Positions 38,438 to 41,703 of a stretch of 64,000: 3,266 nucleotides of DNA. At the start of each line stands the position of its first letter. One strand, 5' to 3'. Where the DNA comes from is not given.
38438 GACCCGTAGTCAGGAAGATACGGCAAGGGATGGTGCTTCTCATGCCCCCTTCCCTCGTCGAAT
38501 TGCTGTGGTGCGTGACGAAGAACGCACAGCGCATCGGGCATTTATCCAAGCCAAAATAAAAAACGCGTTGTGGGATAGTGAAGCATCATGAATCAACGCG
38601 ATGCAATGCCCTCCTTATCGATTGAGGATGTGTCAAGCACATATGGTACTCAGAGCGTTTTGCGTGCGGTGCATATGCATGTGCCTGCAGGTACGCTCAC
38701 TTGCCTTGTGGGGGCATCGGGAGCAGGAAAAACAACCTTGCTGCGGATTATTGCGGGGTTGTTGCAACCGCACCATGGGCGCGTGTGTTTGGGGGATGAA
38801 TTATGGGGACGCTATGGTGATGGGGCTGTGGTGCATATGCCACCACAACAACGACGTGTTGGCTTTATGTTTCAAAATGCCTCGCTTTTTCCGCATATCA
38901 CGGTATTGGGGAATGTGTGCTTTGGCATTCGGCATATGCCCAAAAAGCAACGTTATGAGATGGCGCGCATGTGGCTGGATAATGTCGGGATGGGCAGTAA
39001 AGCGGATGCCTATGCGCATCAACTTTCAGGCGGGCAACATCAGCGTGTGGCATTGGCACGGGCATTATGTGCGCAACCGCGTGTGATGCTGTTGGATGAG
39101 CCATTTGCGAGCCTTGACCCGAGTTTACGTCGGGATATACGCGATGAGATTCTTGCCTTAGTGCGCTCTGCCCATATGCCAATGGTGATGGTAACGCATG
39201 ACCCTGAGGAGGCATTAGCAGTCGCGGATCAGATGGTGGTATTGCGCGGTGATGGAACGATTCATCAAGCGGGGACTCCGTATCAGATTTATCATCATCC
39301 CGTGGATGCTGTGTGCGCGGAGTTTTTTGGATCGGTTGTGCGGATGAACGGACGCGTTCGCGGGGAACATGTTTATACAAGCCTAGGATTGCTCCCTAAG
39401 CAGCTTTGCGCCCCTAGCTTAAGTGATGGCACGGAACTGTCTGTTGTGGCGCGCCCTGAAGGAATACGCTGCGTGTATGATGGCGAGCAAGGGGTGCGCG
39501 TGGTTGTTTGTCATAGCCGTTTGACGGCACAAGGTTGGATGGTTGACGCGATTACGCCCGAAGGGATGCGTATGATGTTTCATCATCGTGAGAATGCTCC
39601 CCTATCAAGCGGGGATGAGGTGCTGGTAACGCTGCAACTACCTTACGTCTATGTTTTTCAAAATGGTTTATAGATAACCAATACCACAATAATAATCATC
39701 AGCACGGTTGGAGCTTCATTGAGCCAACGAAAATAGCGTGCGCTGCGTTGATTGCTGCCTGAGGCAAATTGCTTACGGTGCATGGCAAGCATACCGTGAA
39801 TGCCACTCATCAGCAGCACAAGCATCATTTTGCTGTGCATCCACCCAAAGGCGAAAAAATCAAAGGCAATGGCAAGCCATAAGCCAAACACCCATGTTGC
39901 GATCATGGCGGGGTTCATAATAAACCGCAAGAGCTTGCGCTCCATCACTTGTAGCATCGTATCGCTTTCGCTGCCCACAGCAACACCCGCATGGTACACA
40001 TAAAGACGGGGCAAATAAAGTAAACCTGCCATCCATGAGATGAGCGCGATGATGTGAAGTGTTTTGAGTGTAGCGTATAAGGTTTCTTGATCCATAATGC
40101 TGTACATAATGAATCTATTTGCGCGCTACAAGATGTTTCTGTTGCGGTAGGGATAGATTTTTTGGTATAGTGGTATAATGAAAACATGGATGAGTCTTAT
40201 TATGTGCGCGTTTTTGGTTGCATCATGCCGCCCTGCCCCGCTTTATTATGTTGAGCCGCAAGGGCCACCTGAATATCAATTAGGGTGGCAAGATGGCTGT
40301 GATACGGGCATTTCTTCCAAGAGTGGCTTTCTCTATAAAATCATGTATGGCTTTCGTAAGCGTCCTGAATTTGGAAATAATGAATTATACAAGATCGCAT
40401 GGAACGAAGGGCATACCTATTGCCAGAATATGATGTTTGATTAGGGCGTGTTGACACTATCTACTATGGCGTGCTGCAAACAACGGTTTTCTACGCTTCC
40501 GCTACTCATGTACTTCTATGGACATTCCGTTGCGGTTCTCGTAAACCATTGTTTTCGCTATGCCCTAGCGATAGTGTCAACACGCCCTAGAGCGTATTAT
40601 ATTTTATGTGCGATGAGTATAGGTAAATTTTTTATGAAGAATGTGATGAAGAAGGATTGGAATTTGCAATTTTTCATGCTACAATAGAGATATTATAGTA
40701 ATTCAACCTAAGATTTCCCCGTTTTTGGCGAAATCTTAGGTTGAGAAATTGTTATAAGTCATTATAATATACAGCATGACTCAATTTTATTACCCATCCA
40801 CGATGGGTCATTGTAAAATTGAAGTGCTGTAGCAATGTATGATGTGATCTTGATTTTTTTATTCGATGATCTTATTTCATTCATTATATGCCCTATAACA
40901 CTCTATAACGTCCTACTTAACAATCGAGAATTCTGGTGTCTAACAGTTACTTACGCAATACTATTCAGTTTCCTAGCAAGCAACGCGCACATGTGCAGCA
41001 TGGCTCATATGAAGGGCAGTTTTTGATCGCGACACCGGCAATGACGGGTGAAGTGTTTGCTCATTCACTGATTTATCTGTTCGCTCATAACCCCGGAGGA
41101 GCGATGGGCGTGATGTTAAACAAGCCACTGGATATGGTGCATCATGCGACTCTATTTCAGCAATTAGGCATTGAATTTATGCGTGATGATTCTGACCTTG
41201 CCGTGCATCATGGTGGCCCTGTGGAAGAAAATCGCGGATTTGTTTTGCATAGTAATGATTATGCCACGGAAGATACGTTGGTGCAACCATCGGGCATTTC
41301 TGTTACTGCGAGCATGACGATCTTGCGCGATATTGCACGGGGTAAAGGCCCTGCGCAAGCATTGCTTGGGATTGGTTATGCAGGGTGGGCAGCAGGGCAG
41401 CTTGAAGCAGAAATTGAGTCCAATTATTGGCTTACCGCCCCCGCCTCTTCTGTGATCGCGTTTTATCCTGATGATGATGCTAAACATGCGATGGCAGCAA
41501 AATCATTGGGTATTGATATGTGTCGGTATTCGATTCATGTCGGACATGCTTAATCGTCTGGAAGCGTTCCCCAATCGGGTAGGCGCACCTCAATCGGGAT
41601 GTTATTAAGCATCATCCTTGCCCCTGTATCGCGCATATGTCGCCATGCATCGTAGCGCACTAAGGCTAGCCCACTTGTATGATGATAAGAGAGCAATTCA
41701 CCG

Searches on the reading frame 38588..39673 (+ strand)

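Call 9: search_protein_families(library=ncbifam, proteins=[window:38588-39673:+])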
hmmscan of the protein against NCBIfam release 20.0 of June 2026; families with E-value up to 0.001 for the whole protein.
window:38588-39673:+ (361 aa): 187 families (the best 25 are shown)
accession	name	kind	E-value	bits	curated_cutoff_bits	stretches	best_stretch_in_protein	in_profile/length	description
TIGR03265.1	PhnT2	equivalog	1.4e-74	251.5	457.7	1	8-304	3-293/353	putative 2-aminoethylphosphonate ABC transporter ATP-binding protein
NF006987.0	PRK09452.1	equivalog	2.9e-66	223.7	482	1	4-296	12-302/378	spermidine/putrescine ABC transporter ATP-binding protein PotA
TIGR00968.1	3a0106s01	subfamily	2.2e-65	220.5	342.75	1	11-251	2-235/237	sulfate ABC transporter ATP-binding protein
NF008105.0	PRK10851.1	equivalog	9.1e-65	218.7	502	1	9-265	2-255/362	sulfate/thiosulfate ABC transporter ATP-binding protein CysA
TIGR03258.1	PhnT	equivalog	1.5e-64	218.3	499.15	1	7-254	6-247/359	2-aminoethylphosphonate ABC transport system ATP-binding subunit PhnT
TIGR01187.1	potA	subfamily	1.5e-63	214.9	355.6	1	40-296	1-255/325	polyamine ABC transporter ATP-binding protein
NF040933.2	ABC_arch_GlcV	equivalog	5.9e-63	212.9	450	1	12-350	5-350/357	glucose ABC transporter ATP-binding protein GlcV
NF043075.1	MMSYN1_0197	equivalog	1.8e-60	204.7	550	1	10-319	3-304/341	spermidine/putrescine ABC transporter ATP-binding protein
NF008513.0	PRK11432.1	equivalog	2.9e-59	200.8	496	1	11-321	8-311/351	ferric ABC transporter ATP-binding protein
NF008653.0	PRK11650.1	subfamily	4e-58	197.2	432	1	7-358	1-348/357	sn-glycerol-3-phosphate ABC transporter ATP-binding protein UgpC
TIGR01186.1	proV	subfamily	9.2e-55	186.2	326.6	1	20-250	4-233/363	betaine/proline/choline family ABC transporter ATP-binding protein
NF008621.0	PRK11607.1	equivalog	1.1e-54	185.8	613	1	3-294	13-303/377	putrescine ABC transporter ATP-binding subunit PotG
TIGR02142.1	modC_ABC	equivalog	4.6e-54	184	285.05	1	27-238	15-223/353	molybdenum ABC transporter ATP-binding protein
NF008233.0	PRK11000.1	equivalog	2.5e-52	178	568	1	7-254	1-240/369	maltose/maltodextrin ABC transporter ATP-binding protein MalK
NF040840.2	tungstate_WtpC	equivalog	3e-51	174.8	440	1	10-294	2-277/347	tungstate ABC transporter ATP-binding protein WtpC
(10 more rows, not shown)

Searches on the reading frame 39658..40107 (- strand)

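Call 11: search_protein_families(library=pfam, max_evalue=0.001, proteins=[window:39658-40107:-])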
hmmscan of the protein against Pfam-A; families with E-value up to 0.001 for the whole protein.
window:39658-40107:- (149 aa): 2 families
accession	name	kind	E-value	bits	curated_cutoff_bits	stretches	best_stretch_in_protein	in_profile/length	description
PF03653.18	UPF0093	-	6.8e-55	185.8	34.2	1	9-149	3-146/146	Uncharacterised protein family (UPF0093)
PF05425.18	CopD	-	8.9e-05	23.3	32.1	1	63-144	10-102/105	Copper resistance protein D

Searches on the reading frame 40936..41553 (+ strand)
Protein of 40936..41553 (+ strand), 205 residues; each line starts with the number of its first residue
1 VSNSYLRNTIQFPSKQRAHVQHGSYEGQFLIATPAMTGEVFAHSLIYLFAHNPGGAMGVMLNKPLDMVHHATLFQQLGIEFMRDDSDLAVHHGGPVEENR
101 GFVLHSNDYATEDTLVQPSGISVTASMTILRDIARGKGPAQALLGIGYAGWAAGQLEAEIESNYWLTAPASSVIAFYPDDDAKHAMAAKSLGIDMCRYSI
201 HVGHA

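Call 26: search_protein_families(library=ncbifam, max_evalue=1e-20, proteins=[window:40936-41553:+])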
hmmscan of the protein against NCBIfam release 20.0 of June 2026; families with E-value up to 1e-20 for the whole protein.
window:40936-41553:+ (205 aa): 4 families
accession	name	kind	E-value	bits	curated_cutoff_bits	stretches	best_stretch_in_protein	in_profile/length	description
NF001268.0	PRK00228.1-4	equivalog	2e-58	197.5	216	1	18-205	7-201/201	YqgE/AlgH family protein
NF001266.0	PRK00228.1-1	equivalog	2.4e-47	160.9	198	1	26-205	5-187/187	YqgE/AlgH family protein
NF001267.0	PRK00228.1-2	equivalog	6.4e-41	140.1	284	1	25-205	10-192/192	YqgE/AlgH family protein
NF001271.0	PRK00228.2-3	equivalog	3.9e-25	88.7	254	1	26-193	11-174/189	YqgE/AlgH family protein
